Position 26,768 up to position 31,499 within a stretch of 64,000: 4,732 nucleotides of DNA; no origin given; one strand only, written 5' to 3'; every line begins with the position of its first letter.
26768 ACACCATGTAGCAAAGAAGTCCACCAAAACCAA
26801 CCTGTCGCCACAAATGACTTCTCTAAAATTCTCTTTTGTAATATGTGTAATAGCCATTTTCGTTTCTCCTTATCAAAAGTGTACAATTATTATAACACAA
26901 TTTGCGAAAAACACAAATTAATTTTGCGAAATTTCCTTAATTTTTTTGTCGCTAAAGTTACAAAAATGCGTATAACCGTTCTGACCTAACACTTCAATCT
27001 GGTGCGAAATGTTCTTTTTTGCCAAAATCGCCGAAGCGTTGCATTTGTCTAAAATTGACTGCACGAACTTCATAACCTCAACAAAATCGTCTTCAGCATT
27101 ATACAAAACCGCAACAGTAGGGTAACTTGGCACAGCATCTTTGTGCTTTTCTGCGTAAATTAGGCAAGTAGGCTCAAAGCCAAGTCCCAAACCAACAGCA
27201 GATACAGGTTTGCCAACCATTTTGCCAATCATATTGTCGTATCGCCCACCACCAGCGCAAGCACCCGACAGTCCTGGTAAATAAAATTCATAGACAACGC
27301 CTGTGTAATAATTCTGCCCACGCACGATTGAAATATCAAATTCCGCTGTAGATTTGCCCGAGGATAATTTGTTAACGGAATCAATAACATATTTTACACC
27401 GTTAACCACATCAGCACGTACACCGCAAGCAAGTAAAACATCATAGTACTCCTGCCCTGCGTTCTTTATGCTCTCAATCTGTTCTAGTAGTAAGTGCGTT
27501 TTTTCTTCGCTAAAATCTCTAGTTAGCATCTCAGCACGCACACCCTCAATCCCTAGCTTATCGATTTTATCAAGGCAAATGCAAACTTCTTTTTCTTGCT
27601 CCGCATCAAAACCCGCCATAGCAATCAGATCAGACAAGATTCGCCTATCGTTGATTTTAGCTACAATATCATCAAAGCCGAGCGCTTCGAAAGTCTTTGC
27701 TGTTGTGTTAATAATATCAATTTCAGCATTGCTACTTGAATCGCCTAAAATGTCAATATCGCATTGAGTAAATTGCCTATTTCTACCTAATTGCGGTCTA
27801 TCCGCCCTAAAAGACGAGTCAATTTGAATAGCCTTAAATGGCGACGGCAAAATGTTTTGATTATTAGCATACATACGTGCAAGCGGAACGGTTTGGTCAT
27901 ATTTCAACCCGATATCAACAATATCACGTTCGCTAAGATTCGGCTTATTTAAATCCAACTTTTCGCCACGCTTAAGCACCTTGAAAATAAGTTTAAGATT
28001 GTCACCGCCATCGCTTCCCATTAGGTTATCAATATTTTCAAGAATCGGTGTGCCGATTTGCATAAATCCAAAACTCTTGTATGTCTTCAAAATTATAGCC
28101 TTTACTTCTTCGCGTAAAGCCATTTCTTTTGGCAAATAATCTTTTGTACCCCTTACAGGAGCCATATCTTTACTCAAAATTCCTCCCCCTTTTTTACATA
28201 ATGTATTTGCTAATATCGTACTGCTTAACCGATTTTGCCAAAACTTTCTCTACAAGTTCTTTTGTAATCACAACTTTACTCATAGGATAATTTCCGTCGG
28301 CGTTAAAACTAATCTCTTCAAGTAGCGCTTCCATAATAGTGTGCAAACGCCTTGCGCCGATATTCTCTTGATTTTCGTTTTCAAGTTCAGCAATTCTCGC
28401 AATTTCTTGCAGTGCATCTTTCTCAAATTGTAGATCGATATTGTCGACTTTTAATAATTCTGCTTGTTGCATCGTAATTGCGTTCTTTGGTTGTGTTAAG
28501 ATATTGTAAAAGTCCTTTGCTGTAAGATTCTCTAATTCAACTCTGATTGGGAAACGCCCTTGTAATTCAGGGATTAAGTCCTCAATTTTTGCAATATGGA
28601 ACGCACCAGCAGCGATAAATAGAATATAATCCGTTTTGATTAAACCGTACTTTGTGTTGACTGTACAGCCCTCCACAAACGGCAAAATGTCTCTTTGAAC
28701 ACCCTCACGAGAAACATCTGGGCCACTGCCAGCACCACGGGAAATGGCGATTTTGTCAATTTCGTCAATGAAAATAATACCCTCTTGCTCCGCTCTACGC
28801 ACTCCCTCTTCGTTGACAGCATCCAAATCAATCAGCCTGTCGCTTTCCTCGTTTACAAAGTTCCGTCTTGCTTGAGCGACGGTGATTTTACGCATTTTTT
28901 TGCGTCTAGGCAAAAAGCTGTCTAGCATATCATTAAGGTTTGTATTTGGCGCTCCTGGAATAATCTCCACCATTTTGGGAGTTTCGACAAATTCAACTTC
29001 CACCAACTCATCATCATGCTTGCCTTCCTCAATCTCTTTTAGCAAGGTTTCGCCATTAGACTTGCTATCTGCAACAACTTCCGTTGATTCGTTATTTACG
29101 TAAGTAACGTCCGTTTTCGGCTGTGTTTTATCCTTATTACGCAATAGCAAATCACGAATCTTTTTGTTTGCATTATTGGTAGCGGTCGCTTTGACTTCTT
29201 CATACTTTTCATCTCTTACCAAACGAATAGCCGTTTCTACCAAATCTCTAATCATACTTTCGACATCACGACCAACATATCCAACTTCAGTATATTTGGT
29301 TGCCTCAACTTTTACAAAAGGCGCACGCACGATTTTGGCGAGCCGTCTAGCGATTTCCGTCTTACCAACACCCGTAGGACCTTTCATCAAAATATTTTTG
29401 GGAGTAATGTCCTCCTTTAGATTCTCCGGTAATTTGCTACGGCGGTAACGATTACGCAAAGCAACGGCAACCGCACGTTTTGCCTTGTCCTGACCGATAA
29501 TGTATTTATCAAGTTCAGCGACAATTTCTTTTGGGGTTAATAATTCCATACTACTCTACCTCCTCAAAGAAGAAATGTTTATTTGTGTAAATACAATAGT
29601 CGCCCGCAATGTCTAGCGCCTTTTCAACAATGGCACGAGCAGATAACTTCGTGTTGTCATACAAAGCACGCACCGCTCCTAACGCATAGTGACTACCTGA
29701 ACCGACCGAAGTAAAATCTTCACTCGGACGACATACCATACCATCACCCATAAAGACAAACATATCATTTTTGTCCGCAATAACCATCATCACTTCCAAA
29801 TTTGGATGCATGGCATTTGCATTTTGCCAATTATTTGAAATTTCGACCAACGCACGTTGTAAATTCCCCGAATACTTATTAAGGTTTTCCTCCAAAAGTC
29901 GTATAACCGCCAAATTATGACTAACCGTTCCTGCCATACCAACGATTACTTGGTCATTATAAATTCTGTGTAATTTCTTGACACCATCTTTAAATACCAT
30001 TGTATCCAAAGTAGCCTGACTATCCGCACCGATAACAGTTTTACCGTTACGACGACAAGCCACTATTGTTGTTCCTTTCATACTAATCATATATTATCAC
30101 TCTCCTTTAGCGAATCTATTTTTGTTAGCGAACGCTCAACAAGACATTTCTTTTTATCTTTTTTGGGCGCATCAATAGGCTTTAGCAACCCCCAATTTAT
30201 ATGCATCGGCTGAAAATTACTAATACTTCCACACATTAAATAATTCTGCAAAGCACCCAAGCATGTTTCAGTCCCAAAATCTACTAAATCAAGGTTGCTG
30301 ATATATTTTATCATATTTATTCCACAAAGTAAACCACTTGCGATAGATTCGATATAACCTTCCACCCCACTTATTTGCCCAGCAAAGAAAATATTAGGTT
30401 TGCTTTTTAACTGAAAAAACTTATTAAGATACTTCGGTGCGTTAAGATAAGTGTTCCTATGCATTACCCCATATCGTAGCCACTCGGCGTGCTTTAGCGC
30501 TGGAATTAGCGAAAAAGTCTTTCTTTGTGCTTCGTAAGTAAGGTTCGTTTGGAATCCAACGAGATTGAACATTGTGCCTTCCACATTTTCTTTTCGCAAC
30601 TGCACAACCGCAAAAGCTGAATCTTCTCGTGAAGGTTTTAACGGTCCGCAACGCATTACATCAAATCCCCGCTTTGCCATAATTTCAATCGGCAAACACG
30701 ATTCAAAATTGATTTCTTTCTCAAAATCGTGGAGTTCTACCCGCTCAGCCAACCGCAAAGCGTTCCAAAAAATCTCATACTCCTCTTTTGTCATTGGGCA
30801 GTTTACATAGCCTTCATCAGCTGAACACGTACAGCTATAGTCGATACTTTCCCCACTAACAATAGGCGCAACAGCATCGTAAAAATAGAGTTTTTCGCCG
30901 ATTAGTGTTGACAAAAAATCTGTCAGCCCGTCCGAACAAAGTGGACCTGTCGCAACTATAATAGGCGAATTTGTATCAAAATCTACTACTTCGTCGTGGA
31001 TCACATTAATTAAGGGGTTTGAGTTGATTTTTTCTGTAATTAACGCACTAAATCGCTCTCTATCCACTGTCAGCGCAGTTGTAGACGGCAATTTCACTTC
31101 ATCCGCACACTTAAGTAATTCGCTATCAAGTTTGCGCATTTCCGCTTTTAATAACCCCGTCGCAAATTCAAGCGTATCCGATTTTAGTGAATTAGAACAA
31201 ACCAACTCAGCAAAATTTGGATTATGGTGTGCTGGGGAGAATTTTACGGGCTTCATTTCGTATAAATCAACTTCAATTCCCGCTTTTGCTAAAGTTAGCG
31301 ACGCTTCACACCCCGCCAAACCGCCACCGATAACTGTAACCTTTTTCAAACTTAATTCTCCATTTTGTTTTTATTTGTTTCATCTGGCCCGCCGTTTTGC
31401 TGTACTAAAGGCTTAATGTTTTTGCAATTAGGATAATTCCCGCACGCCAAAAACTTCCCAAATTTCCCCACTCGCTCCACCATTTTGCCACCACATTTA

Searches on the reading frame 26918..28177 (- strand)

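Call 75: search_protein_families(library=ncbifam, proteins=[window:26918-28177:-], max_evalue=1e-8)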
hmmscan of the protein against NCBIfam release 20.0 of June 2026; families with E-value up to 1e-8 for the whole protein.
window:26918-28177:- (419 aa): 15 families
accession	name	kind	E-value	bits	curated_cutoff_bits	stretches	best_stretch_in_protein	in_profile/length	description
TIGR00442.1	hisS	equivalog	4.7e-79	266.2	286.75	1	7-413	2-386/406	histidine--tRNA ligase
NF009085.0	PRK12420.1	equivalog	4.6e-57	194.2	540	1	4-357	3-343/426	histidine--tRNA ligase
TIGR00443.1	hisZ_biosyn_reg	equivalog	3.7e-44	151.1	271.65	1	12-335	1-306/314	ATP phosphoribosyltransferase regulatory subunit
NF008941.0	PRK12292.2-4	equivalog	3.9e-27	95.2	447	1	10-372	12-350/393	ATP phosphoribosyltransferase regulatory subunit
NF008942.0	PRK12292.2-5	equivalog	5.5e-24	84.6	643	1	9-383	13-369/434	ATP phosphoribosyltransferase regulatory subunit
NF008935.0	PRK12292.1-1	equivalog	1.1e-23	83.8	350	1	12-335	11-311/382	ATP phosphoribosyltransferase regulatory subunit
NF008936.0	PRK12292.1-3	equivalog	3.6e-23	82.1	492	1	9-416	9-399/406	ATP phosphoribosyltransferase regulatory subunit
NF009086.0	PRK12421.1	equivalog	4.1e-22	78.7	318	1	10-364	12-343/389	ATP phosphoribosyltransferase regulatory subunit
NF008940.0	PRK12292.2-3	equivalog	2.1e-20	72.9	450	1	7-341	5-318/404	ATP phosphoribosyltransferase regulatory subunit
NF008937.0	PRK12292.1-4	equivalog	4.7e-19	68.5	693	1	10-330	12-314/395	ATP phosphoribosyltransferase regulatory subunit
NF008938.0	PRK12292.1-6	equivalog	7.1e-19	68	833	1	7-332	8-315/420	ATP phosphoribosyltransferase regulatory subunit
NF008945.0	PRK12292.3-3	equivalog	6.3e-18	65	409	1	9-335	4-297/368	ATP phosphoribosyltransferase regulatory subunit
NF008953.0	PRK12295.1-6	equivalog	1.9e-15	56.7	384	0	271-335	306-373/384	ATP phosphoribosyltransferase regulatory subunit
NF008943.0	PRK12292.3-1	equivalog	7.6e-13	48.3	690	0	124-322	125-316/403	ATP phosphoribosyltransferase regulatory subunit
NF008939.0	PRK12292.2-1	equivalog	5.4e-10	38.6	335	0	6-391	4-370/391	ATP phosphoribosyltransferase regulatory subunit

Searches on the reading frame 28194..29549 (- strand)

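Call 75: search_protein_families(library=ncbifam, proteins=[window:28194-29549:-], max_evalue=1e-8)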
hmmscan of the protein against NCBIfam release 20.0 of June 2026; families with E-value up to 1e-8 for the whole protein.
window:28194-29549:- (451 aa): 5 families
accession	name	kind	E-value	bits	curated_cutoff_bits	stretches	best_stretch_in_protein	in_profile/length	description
TIGR00390.1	hslU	equivalog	6.2e-175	582.4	362.45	1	4-451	1-441/441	ATP-dependent protease ATPase subunit HslU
NF003745.1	PRK05342.1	equivalog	2e-67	227.9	359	3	2-107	58-166/418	ATP-dependent Clp protease ATP-binding subunit ClpX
TIGR00382.1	clpX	equivalog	2.4e-59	201.4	370.75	2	3-107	66-174/414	ATP-dependent protease ATP-binding subunit ClpX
TIGR02639.1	ClpA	equivalog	1.6e-11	43.2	993.15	1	8-94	450-531/734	ATP-dependent Clp protease ATP-binding subunit ClpA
NF008004.0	PRK10733.1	equivalog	3.1e-09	35.4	1008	0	17-108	154-241/644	ATP-dependent zinc metalloprotease FtsH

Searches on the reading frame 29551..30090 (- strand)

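Call 75: search_protein_families(library=ncbifam, proteins=[window:29551-30090:-], max_evalue=1e-8)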
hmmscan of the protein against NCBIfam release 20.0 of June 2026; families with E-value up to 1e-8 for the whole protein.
window:29551-30090:- (179 aa): 4 families
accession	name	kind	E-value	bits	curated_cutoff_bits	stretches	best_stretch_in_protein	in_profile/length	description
NF003964.0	PRK05456.1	equivalog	2e-55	187.2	137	1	3-178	4-178/179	ATP-dependent protease subunit HslV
TIGR03692.1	ATP_dep_HslV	equivalog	5.1e-53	179.3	157.75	1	7-177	1-170/171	HslVU peptidase proteolytic subunit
TIGR03634.1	arc_protsome_B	equivalog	1.8e-14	53.8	224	1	6-160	1-162/185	archaeal proteasome endopeptidase complex subunit beta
TIGR03690.1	20S_bact_beta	equivalog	1.2e-11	44.8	191.9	1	4-154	3-164/222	proteasome subunit beta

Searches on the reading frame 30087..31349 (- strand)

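Call 75: search_protein_families(library=ncbifam, proteins=[window:30087-31349:-], max_evalue=1e-8)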
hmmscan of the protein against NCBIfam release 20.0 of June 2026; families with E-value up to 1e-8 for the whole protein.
window:30087-31349:- (420 aa): 3 families
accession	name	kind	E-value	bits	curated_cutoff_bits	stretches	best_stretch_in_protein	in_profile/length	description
NF003739.0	PRK05335.1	equivalog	1.2e-161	538.4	262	1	2-417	4-437/441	methylenetetrahydrofolate--tRNA-(uracil(54)-C(5))-methyltransferase (FADH(2)-oxidizing) TrmFO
TIGR00137.1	gid_trmFO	equivalog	2.4e-149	497.8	428.65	1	3-413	2-428/433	FADH(2)-oxidizing methylenetetrahydrofolate--tRNA-(uracil(54)-C(5))-methyltransferase TrmFO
TIGR00136.1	mnmG_gidA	equivalog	2.6e-19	69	524.85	1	258-367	298-407/616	tRNA uridine-5-carboxymethylaminomethyl(34) synthesis enzyme MnmG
